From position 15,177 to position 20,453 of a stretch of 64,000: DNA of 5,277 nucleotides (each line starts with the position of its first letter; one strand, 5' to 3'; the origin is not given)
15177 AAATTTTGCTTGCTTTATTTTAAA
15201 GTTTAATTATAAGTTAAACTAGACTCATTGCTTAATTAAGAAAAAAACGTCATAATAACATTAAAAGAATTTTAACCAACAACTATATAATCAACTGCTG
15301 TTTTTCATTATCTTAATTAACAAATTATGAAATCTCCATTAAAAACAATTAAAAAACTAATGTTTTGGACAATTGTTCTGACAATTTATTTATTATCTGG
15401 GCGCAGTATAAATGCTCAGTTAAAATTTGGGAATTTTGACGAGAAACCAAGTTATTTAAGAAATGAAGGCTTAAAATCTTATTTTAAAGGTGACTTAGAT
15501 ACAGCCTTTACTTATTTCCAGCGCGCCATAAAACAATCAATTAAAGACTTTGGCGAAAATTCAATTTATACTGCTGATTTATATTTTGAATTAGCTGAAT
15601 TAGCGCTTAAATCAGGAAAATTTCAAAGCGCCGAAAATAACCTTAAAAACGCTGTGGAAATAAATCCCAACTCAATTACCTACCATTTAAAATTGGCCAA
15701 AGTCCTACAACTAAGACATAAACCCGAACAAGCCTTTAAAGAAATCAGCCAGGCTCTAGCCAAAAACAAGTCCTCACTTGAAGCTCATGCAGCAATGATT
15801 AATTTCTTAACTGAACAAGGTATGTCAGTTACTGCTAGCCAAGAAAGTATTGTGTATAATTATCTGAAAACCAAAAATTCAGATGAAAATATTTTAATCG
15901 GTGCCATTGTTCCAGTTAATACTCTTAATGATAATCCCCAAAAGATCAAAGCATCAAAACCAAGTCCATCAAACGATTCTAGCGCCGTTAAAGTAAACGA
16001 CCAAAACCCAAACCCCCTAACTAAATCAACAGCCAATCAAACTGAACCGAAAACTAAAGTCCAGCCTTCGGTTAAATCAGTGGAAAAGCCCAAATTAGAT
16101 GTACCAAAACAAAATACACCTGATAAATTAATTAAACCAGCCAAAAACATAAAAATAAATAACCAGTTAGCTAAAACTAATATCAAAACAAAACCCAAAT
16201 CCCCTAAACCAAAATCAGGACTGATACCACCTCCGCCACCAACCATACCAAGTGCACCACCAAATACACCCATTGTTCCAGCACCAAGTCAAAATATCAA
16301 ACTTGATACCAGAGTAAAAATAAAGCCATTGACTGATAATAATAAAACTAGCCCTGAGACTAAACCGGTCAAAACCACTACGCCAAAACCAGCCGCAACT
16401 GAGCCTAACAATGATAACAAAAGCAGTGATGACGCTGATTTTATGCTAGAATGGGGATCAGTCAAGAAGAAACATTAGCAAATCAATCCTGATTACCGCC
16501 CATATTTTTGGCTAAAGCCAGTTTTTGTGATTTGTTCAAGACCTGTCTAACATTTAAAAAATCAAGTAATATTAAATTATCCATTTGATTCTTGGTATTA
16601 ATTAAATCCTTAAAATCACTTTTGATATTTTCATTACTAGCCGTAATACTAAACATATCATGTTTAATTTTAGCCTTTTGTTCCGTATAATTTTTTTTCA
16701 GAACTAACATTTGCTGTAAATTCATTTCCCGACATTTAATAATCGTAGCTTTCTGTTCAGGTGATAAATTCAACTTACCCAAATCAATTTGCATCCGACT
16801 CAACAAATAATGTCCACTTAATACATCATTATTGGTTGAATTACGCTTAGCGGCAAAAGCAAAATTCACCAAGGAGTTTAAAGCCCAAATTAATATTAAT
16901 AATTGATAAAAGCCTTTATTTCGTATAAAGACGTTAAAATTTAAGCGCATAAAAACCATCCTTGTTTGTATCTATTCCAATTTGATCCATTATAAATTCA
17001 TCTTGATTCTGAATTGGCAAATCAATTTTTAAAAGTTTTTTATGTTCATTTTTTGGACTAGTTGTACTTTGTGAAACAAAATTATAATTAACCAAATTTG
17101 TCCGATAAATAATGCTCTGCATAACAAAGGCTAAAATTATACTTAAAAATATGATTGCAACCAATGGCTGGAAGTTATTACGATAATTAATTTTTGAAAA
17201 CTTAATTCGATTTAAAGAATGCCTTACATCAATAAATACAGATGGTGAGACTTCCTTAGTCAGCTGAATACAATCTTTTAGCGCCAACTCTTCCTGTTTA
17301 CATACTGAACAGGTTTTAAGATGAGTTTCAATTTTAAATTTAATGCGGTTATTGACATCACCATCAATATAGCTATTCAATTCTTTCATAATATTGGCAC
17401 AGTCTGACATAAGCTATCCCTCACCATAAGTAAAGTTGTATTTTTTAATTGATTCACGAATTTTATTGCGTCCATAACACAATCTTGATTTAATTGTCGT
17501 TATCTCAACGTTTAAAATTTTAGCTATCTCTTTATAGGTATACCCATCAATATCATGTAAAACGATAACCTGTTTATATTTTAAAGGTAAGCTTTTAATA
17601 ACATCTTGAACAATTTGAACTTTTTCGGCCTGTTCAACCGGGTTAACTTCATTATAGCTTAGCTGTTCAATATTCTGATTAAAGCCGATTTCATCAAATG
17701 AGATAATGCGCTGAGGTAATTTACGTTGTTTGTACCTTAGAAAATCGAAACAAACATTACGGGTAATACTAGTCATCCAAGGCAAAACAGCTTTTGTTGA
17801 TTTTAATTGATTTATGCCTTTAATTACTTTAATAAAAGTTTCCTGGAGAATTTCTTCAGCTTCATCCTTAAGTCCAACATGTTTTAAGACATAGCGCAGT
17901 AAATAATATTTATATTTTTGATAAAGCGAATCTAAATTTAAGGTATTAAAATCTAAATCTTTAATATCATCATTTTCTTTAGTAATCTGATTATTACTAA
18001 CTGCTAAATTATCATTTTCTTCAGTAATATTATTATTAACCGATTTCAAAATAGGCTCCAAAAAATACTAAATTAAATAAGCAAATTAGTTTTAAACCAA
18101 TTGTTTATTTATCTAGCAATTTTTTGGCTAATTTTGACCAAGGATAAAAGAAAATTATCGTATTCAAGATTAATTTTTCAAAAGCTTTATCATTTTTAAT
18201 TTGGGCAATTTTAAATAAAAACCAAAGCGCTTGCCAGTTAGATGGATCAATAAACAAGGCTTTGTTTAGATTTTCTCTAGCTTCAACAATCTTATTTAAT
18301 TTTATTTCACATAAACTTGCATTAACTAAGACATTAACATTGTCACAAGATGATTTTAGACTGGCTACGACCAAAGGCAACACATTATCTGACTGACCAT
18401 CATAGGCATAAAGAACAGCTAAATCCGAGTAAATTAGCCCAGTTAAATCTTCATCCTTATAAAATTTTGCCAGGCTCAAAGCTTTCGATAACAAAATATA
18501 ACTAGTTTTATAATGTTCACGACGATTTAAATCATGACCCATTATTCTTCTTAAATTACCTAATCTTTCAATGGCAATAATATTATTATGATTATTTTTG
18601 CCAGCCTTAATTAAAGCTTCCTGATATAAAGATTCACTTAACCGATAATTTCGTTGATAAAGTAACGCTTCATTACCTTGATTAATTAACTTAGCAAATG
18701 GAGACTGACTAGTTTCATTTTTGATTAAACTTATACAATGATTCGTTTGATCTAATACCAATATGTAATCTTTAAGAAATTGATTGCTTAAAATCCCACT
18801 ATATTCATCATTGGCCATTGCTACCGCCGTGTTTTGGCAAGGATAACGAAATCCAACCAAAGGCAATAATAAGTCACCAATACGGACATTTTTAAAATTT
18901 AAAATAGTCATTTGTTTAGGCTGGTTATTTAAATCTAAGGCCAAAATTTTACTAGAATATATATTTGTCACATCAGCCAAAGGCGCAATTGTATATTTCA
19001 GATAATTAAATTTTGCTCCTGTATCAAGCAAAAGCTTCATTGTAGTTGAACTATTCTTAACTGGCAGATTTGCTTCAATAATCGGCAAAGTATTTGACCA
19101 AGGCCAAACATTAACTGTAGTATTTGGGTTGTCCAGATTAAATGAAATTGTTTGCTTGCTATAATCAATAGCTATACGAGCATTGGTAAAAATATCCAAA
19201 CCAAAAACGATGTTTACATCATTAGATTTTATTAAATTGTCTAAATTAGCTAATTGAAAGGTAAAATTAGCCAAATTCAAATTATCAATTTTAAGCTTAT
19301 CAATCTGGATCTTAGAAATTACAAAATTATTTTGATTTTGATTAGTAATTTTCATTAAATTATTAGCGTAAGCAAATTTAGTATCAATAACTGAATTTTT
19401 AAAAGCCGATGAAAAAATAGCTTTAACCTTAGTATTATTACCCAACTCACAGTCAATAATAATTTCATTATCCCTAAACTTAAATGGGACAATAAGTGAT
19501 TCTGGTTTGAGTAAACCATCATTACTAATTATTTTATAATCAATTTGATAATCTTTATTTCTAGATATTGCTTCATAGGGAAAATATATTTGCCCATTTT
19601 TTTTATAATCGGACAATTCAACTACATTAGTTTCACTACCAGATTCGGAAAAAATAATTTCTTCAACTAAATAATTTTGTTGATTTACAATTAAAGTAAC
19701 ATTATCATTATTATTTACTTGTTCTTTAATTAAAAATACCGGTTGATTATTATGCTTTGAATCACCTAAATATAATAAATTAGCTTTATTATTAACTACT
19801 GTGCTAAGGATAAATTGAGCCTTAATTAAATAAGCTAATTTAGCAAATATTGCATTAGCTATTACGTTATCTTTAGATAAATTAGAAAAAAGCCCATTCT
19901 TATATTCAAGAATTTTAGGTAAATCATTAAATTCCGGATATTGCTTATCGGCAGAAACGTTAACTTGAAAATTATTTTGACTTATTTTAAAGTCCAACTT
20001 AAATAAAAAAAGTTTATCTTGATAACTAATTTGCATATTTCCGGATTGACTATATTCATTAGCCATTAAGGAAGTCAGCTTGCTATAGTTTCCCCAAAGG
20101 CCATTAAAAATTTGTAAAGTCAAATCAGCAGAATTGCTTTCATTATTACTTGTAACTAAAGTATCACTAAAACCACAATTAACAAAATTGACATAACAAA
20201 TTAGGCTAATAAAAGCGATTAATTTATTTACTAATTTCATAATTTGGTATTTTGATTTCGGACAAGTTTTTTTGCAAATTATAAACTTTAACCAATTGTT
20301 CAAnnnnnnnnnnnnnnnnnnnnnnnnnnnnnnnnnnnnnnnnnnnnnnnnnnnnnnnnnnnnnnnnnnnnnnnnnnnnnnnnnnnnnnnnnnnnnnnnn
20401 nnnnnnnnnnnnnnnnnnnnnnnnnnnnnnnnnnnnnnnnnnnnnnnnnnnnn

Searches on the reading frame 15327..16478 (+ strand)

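Call 71: search_protein_families(library=pfam, proteins=[window:15327-16478:+], max_evalue=0.00001)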
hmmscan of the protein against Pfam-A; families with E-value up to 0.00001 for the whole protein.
window:15327-16478:+ (383 aa): 6 families
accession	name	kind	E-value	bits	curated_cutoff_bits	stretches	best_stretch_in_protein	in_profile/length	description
PF13424.12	TPR_12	-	1.6e-11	44.6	30.1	1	54-112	16-74/77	Tetratricopeptide repeat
PF07719.23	TPR_2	-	3.7e-11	42.7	27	0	83-115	1-33/34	Tetratricopeptide repeat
PF14559.12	TPR_19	-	1.4e-09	38.6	25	0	93-157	1-65/68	Tetratricopeptide repeat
PF13428.12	TPR_14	-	3.4e-08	33.8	23.5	0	84-125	2-43/44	Tetratricopeptide repeat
PF00515.34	TPR_1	-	4.8e-07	29.8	27.8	0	83-115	1-33/34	Tetratricopeptide repeat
PF13181.12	TPR_8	-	7e-06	26.3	25.7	0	83-115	1-33/34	Tetratricopeptide repeat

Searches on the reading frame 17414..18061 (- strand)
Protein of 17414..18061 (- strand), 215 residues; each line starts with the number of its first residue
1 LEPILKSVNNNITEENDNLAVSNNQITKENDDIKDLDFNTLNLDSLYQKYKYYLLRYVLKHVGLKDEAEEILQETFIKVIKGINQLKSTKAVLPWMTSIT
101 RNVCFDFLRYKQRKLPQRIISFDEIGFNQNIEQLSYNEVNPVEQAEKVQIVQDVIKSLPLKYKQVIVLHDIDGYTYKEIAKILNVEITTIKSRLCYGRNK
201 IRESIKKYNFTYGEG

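Call 72: search_protein_families(library=pfam, proteins=[window:17414-18061:-], max_evalue=0.00001)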
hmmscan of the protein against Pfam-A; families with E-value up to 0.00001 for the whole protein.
window:17414-18061:- (215 aa): 3 families
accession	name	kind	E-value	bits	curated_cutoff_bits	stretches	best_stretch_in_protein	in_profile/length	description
PF08281.18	Sigma70_r4_2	-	1.8e-14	53.6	25.7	1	150-200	3-53/54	Sigma-70, region 4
PF04542.20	Sigma70_r2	-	7.9e-13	48.5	24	1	46-113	1-70/71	Sigma-70 region 2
PF04545.22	Sigma70_r4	-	1.6e-08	34.3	24.1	1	155-203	2-50/50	Sigma-70, region 4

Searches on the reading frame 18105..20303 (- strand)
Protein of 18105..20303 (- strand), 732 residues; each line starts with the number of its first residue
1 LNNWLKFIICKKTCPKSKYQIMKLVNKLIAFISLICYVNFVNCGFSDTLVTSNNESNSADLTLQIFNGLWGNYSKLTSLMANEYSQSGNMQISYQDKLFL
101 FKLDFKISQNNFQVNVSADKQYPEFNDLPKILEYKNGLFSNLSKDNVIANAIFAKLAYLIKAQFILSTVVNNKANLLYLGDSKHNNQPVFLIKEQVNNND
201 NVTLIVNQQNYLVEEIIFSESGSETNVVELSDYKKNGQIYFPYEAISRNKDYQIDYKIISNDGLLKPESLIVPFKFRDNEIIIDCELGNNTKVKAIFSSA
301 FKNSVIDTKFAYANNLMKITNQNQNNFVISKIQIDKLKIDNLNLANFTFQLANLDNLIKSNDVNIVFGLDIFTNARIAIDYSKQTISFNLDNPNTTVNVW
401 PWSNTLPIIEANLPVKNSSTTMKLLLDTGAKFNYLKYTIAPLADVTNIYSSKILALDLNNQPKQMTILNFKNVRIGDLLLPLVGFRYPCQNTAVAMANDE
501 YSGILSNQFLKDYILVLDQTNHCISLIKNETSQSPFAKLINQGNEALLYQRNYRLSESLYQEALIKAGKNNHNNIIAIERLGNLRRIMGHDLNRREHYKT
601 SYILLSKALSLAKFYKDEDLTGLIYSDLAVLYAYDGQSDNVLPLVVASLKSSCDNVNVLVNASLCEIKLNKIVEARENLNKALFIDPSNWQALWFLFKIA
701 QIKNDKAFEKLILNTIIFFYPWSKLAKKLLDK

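Call 72: search_protein_families(library=pfam, proteins=[window:18105-20303:-], max_evalue=0.00001)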
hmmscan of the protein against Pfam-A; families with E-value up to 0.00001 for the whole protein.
window:18105-20303:- (732 aa): 0 families

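Call 84: search_protein_families(library=pfam, proteins=[window:18105-20303:-], max_evalue=1)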
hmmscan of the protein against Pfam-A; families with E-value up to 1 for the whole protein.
window:18105-20303:- (732 aa): 5 families
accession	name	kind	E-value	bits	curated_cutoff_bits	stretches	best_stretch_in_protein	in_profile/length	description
PF13424.12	TPR_12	-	0.00031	21.3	30.1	1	588-639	9-62/77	Tetratricopeptide repeat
PF09668.16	Asp_protease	-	0.0013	19.3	26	1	282-380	11-109/109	Aspartyl protease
PF07719.23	TPR_2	-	0.0021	18.5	27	1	658-689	3-34/34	Tetratricopeptide repeat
PF13975.11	gag-asp_proteas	-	0.0042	18.1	28.2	1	420-481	8-69/92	gag-polyprotein putative aspartyl protease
PF13650.11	Asp_protease_2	-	0.0045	18.1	24.3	0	418-478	6-66/90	Aspartyl protease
